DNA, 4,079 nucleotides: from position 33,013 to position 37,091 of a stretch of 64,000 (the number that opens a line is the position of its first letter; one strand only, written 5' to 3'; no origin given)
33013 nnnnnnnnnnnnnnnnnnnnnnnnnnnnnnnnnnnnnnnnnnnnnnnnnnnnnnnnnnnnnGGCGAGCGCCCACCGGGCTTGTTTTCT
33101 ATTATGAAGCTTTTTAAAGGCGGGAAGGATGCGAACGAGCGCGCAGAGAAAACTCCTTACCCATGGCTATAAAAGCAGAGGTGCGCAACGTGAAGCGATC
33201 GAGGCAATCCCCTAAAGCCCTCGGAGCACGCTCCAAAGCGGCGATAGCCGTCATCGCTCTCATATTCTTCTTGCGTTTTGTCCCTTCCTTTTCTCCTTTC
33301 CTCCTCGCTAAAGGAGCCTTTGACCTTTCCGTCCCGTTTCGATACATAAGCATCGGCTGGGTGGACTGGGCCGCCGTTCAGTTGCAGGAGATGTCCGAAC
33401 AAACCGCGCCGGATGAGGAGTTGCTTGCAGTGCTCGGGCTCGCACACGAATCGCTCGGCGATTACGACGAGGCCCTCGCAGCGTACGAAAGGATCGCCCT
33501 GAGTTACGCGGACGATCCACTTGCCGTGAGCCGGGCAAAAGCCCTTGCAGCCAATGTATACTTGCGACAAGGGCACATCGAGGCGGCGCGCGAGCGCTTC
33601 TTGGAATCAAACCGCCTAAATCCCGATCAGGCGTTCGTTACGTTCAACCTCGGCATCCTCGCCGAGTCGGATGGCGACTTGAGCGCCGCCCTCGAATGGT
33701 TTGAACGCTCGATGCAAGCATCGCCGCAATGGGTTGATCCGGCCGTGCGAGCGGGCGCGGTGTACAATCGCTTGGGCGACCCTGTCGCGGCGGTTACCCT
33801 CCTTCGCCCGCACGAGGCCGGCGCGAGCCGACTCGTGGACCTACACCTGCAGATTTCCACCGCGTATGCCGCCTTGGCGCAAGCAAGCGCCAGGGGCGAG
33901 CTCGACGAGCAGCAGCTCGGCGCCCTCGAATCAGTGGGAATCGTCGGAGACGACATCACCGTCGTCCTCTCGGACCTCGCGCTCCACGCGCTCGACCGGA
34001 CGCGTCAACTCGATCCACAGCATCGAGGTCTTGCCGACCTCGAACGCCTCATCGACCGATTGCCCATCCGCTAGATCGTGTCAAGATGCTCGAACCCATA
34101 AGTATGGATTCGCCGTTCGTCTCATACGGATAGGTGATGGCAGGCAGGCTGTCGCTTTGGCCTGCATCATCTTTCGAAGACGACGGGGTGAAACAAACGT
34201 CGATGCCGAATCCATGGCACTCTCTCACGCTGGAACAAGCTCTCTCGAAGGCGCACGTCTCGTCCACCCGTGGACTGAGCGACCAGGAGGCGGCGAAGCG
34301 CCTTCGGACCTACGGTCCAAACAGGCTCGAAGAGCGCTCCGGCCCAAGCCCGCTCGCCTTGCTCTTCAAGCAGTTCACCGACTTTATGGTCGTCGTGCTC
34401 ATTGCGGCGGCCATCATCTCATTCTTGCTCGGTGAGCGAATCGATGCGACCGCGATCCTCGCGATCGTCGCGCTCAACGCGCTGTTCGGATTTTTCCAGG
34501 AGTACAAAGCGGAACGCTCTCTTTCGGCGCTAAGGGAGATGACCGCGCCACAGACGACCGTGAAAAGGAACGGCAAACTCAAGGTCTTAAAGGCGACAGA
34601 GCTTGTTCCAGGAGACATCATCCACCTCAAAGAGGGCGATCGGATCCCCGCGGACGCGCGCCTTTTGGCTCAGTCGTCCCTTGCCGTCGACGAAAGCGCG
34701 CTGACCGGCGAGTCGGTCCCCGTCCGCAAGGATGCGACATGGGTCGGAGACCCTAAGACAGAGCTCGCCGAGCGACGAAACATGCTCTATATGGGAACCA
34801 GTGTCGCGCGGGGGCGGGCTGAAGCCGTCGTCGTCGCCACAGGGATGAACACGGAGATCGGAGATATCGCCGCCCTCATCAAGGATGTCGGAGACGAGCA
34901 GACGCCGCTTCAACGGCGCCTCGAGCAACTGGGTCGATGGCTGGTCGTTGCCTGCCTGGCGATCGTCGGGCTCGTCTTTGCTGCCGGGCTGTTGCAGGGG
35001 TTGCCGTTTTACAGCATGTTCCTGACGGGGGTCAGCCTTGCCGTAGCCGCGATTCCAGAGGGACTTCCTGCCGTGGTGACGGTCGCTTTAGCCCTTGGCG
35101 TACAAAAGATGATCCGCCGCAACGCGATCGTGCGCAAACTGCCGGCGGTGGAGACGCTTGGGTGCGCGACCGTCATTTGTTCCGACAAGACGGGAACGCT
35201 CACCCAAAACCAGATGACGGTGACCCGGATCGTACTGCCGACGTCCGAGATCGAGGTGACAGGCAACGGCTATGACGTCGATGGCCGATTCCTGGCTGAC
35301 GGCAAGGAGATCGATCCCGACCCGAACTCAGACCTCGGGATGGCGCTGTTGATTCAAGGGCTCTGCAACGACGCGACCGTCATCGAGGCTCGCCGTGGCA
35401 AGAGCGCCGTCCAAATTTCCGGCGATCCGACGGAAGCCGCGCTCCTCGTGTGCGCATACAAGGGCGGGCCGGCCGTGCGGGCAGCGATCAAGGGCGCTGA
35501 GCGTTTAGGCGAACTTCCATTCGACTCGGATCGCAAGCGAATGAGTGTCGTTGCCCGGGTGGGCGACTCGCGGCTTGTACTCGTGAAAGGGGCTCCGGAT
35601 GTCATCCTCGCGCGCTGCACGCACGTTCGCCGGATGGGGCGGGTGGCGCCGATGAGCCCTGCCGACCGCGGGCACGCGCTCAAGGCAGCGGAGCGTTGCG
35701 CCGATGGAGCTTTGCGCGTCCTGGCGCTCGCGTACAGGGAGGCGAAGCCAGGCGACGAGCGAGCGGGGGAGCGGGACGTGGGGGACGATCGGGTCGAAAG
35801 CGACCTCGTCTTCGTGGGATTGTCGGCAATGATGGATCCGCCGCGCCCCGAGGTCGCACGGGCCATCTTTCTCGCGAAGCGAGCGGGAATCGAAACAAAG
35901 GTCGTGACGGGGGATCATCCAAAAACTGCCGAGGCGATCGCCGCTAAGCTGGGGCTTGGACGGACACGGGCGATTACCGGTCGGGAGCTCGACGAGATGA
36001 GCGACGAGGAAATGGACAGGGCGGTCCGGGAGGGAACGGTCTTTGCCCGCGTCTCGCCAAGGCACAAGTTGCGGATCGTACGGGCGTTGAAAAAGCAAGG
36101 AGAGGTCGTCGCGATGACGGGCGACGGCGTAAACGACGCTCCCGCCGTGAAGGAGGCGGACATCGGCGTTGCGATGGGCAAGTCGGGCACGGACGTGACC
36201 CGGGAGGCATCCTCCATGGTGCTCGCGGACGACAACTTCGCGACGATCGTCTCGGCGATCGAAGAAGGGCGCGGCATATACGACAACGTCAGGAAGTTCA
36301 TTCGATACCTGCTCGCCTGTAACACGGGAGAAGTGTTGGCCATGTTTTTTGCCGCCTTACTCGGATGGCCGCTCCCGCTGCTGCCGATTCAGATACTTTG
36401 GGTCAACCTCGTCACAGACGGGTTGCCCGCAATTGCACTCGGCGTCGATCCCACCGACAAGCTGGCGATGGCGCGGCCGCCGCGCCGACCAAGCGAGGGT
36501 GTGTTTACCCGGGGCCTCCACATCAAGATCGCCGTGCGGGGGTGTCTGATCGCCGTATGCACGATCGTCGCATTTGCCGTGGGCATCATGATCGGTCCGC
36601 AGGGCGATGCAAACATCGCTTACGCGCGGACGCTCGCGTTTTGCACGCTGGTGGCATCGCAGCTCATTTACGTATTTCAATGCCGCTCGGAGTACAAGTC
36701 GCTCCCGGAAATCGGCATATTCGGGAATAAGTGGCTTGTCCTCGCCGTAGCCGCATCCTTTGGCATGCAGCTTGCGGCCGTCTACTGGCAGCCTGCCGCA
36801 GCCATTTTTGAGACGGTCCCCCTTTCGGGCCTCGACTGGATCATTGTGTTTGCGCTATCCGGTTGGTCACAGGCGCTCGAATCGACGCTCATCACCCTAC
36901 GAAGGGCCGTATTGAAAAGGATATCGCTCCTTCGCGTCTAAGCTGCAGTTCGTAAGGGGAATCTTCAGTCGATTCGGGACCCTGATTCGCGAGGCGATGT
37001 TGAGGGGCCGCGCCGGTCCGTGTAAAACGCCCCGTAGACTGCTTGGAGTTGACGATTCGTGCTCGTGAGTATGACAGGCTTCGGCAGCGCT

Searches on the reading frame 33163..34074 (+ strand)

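Call 47: search_protein_families(library=pfam, proteins=[window:33163-34074:+], max_evalue=0.00001)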
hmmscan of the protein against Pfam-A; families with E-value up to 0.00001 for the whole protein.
window:33163-34074:+ (303 aa): 9 families
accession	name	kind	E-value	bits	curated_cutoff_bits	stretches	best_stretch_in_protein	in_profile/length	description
PF07719.23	TPR_2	-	2.2e-13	49.6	27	0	86-110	2-26/34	Tetratricopeptide repeat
PF13424.12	TPR_12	-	2.9e-11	43.8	30.1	0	91-149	9-71/77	Tetratricopeptide repeat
PF00515.34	TPR_1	-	4.7e-11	42.4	27.8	0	90-110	6-26/34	Tetratricopeptide repeat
PF13181.12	TPR_8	-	2.7e-10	40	25.7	0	87-110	3-26/34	Tetratricopeptide repeat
PF13428.12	TPR_14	-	3e-10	40.2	23.5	0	86-122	2-38/44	Tetratricopeptide repeat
PF13432.12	TPR_16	-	2.2e-09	38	32.7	1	129-189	3-63/65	Tetratricopeptide repeat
PF13176.12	TPR_7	-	6e-08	32.6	27.9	0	88-113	2-28/36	Tetratricopeptide repeat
PF13414.12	TPR_11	-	4.1e-07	30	26.8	0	131-166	2-37/42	TPR repeat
PF07721.20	TPR_4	-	2.8e-06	27.9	27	0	88-110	4-26/26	Tetratricopeptide repeat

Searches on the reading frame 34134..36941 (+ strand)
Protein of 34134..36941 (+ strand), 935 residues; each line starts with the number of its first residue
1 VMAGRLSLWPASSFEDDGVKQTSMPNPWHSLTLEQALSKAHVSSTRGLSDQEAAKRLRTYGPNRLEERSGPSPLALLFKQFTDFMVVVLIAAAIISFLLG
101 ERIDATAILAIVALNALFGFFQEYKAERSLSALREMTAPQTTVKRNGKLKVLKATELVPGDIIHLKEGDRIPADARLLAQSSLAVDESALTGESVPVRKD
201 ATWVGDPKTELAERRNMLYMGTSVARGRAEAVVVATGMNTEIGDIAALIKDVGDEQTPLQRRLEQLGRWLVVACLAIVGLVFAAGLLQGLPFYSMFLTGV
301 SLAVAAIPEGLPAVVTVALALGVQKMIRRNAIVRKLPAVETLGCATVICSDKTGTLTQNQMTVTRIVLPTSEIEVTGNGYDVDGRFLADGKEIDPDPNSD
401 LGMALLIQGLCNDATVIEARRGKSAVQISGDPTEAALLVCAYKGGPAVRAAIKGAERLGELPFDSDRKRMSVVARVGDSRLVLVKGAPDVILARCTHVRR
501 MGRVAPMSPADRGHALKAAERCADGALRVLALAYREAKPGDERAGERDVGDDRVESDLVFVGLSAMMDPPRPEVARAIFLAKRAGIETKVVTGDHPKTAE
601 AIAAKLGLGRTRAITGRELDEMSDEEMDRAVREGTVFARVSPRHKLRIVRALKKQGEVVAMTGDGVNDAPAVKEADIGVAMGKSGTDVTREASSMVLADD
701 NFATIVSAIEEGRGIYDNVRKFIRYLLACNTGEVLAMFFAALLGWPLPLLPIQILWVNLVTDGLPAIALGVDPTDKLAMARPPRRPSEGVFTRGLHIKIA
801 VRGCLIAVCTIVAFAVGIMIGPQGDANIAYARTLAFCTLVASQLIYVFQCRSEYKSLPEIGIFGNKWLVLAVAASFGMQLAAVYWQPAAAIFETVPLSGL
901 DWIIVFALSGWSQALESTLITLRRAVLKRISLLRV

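Call 47: search_protein_families(library=pfam, proteins=[window:34134-36941:+], max_evalue=0.00001)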
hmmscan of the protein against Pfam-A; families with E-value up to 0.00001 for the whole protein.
window:34134-36941:+ (935 aa): 5 families
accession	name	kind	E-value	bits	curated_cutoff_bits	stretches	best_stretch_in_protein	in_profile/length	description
PF00122.25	E1-E2_ATPase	-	4.4e-58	196.2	28.1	1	135-328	1-180/181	E1-E2 ATPase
PF00689.26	Cation_ATPase_C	-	8.7e-53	179.1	27.3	1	746-911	1-164/175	Cation transporting ATPase, C-terminus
PF00690.31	Cation_ATPase_N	-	7.3e-23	80.5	20.4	1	28-96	1-69/69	Cation transporter/ATPase, N-terminus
PF13246.12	Cation_ATPase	-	8.9e-23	80.6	21.7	1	410-498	2-91/91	Cation transport ATPase (P-type)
PF00702.32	Hydrolase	-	2.5e-18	67.6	26.4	1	347-676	3-191/191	haloacid dehalogenase-like hydrolase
